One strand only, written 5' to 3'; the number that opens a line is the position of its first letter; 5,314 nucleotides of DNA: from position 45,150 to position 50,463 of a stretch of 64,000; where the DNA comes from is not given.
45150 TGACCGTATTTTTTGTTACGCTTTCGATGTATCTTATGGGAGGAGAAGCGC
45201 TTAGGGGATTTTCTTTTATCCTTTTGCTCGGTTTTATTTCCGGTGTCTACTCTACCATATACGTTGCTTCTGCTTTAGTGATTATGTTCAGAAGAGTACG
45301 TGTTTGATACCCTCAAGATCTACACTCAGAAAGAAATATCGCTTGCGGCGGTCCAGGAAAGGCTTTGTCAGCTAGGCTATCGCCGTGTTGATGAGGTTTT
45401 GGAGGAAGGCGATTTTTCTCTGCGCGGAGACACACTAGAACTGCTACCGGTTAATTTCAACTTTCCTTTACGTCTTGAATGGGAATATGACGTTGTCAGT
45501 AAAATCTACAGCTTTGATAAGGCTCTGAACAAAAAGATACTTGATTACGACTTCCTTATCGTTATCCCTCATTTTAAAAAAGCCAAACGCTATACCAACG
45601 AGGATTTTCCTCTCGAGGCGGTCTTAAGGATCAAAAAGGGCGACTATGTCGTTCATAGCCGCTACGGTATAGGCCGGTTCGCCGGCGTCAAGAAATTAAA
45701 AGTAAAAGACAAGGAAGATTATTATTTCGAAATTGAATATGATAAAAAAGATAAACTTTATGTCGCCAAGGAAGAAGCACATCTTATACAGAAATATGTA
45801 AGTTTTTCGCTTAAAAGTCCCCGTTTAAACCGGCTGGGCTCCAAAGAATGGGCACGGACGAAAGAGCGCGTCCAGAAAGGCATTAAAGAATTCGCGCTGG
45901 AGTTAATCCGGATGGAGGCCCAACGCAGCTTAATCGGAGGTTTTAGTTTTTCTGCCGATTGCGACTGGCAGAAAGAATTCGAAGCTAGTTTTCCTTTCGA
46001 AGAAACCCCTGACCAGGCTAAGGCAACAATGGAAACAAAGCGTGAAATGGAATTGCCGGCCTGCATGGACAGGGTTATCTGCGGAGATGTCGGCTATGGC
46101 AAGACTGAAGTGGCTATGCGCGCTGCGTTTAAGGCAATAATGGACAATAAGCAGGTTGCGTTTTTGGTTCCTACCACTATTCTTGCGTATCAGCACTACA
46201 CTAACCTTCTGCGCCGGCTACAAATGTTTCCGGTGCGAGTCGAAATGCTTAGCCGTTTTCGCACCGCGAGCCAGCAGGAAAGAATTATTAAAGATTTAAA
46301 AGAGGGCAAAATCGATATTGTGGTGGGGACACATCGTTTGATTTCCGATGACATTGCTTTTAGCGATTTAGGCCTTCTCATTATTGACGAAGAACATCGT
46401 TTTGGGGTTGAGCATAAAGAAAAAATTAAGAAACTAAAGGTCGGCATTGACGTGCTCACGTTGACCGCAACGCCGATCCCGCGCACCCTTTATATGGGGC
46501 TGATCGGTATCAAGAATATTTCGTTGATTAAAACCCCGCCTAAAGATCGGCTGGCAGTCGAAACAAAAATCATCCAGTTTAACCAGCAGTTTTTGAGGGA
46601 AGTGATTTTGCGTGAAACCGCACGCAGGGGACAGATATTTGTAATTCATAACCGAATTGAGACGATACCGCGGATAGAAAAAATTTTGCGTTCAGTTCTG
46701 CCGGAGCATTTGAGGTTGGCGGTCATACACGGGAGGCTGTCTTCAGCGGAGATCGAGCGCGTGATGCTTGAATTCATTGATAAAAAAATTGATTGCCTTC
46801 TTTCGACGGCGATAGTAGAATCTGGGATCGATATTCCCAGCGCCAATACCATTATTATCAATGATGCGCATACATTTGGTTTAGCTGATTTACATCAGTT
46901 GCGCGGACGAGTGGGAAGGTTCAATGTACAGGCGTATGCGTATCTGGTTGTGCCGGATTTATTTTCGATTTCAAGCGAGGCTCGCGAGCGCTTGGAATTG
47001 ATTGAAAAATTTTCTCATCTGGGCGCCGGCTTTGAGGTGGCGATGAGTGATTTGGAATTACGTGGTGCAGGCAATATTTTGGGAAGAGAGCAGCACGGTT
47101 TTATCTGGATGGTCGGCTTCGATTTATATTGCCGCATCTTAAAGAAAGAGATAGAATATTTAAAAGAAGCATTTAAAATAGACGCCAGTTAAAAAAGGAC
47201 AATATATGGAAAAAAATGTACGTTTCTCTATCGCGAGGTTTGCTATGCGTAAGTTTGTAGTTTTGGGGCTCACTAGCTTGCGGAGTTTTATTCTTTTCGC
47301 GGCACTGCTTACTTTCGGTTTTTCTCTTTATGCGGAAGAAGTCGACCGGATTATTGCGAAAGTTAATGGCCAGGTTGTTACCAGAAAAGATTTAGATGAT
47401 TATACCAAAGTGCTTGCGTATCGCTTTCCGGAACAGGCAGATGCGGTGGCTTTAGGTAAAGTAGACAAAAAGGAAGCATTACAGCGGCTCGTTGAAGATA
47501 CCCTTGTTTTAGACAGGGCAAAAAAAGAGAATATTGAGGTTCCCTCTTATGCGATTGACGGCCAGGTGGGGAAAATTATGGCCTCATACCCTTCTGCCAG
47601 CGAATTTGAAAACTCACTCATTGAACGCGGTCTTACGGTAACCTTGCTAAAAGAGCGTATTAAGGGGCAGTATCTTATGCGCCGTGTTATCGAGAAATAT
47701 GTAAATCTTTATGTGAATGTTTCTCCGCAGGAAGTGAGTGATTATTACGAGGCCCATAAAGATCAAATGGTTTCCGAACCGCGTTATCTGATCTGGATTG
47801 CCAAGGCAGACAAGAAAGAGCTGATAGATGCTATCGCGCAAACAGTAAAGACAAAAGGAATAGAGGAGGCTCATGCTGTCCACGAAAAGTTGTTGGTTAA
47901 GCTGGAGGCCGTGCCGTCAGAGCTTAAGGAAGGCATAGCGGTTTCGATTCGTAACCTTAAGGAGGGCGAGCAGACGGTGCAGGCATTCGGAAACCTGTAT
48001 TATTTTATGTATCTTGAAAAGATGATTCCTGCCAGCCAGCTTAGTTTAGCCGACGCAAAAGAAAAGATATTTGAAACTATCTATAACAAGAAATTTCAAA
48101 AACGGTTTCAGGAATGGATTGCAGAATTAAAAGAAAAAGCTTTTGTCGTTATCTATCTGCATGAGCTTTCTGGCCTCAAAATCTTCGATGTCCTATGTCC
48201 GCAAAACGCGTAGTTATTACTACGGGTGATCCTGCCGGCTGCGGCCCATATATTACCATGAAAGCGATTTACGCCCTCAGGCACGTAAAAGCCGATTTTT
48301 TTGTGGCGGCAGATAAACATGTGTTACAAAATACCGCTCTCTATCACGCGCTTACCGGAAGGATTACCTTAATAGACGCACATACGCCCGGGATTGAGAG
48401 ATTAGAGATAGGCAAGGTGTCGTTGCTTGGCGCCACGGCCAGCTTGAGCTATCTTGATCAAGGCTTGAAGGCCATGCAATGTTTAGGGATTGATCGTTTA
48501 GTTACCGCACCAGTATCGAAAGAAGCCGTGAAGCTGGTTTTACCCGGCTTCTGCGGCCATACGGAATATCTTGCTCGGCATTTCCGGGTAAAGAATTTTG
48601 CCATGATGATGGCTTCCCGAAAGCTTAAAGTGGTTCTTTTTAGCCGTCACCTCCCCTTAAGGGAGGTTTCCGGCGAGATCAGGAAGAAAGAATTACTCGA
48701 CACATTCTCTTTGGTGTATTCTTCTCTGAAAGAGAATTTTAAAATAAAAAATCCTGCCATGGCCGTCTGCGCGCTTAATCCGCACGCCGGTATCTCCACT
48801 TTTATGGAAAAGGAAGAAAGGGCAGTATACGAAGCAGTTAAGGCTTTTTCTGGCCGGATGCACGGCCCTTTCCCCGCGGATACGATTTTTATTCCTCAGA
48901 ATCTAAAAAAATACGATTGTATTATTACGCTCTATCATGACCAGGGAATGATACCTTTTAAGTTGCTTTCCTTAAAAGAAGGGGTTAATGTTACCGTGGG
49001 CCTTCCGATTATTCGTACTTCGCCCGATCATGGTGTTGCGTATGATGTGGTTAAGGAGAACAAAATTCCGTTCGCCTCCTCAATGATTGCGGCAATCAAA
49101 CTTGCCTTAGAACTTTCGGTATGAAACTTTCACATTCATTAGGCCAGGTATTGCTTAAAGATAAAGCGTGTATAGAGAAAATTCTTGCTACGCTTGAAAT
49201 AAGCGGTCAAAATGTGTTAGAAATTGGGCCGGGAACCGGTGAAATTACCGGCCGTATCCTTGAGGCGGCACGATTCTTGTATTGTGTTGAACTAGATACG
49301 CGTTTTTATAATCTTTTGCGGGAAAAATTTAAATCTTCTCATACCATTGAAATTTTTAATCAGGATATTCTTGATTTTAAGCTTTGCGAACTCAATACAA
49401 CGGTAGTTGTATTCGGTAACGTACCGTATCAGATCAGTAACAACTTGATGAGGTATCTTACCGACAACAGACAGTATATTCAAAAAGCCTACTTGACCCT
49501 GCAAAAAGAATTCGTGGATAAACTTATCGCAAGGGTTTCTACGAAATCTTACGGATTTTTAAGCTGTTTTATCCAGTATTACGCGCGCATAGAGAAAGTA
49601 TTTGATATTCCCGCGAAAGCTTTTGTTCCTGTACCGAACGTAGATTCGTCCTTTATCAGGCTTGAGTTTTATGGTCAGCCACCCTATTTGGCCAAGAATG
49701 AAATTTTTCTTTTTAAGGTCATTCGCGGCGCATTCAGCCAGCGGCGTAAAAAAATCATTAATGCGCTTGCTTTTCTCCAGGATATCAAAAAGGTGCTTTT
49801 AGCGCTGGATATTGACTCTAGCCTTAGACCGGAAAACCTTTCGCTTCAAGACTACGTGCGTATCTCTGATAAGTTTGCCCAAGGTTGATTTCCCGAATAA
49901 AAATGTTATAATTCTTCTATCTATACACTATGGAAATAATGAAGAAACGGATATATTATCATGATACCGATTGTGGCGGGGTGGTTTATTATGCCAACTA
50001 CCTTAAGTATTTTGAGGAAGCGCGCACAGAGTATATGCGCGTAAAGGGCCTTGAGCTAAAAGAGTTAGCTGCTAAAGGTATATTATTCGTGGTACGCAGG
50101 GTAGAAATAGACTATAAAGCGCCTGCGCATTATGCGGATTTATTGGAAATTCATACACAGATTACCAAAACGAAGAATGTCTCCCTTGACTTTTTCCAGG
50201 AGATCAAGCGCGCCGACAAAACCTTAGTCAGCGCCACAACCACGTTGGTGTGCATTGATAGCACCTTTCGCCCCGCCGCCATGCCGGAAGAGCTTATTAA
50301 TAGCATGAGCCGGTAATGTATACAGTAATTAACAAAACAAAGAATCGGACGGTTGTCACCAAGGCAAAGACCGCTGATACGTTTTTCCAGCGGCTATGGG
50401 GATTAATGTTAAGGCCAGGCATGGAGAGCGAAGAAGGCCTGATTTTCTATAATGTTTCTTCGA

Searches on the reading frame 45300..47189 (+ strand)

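Call 18: search_protein_families(library=pfam, proteins=[window:45300-47189:+])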
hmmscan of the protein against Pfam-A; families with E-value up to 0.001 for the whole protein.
window:45300-47189:+ (630 aa): 6 families
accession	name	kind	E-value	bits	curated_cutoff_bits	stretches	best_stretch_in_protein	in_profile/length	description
PF00270.35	DEAD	-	3e-24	86.1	26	1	237-396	2-163/167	DEAD/DEAH box helicase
PF00271.37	Helicase_C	-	1.1e-23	84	23.5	1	431-542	5-110/110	Helicase conserved C-terminal domain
PF17757.6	UvrB_inter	-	4.5e-16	59.2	22.9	1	5-90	1-87/91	UvrB interaction domain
PF02559.22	CarD_TRCF_RID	-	1.4e-15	57.5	23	1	112-167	2-57/57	CarD-like/TRCF RID domain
PF04851.21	ResIII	-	1.2e-10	42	22.5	1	239-392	8-162/164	Type III restriction enzyme, res subunit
PF14814.11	UB2H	-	1.9e-06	28.3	27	1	7-57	1-51/85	Bifunctional transglycosylase second domain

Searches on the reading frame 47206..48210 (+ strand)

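Call 64: search_protein_families(library=pfam, proteins=[window:47206-48210:+])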
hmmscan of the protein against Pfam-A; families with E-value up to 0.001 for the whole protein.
window:47206-48210:+ (335 aa): 4 families
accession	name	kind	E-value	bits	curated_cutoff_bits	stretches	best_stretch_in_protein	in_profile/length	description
PF13145.12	Rotamase_2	-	8.8e-11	43.1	27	1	172-286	1-121/121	PPIC-type PPIASE domain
PF13624.11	SurA_N_3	-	1.4e-10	41.7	27.2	1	21-161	19-161/162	SurA-like N-terminal domain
PF09312.16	SurA_N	-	4.2e-09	37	30.8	1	46-161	1-117/118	SurA N-terminal domain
PF13623.11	SurA_N_2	-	0.00016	22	28.5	1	28-120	20-118/145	SurA-like N-terminal domain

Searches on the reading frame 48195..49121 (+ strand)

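Call 64: search_protein_families(library=pfam, proteins=[window:48195-49121:+])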
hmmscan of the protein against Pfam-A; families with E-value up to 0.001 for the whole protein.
window:48195-49121:+ (309 aa): 1 family
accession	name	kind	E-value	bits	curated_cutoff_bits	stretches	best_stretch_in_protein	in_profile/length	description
PF04166.17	PdxA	-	1.9e-77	260.9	27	1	37-304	7-286/286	Pyridoxal phosphate biosynthetic protein PdxA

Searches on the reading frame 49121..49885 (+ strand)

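Call 64: search_protein_families(library=pfam, proteins=[window:49121-49885:+])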
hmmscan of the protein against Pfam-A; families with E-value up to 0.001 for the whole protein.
window:49121-49885:+ (255 aa): 2 families
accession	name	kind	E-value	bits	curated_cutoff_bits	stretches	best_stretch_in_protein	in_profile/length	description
PF00398.26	RrnaAD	-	1.1e-50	172.6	24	1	4-253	5-262/263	Ribosomal RNA adenine dimethylase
PF13649.12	Methyltransf_25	-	0.00013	23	27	1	32-102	1-75/97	Methyltransferase domain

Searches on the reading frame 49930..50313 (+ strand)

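Call 64: search_protein_families(library=pfam, proteins=[window:49930-50313:+])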
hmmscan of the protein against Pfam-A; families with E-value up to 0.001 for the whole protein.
window:49930-50313:+ (128 aa): 3 families
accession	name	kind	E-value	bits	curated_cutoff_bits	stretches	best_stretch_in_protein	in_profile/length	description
PF13279.12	4HBT_2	-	2.4e-20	73.7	25.5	1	11-122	4-118/122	Thioesterase-like superfamily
PF03061.28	4HBT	-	3e-17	63.1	20.6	1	16-100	1-78/79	Thioesterase superfamily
PF01643.23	Acyl-ACP_TE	-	2.4e-06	27.7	23.7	1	7-124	9-129/131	Acyl-ACP thioesterase N-terminal domain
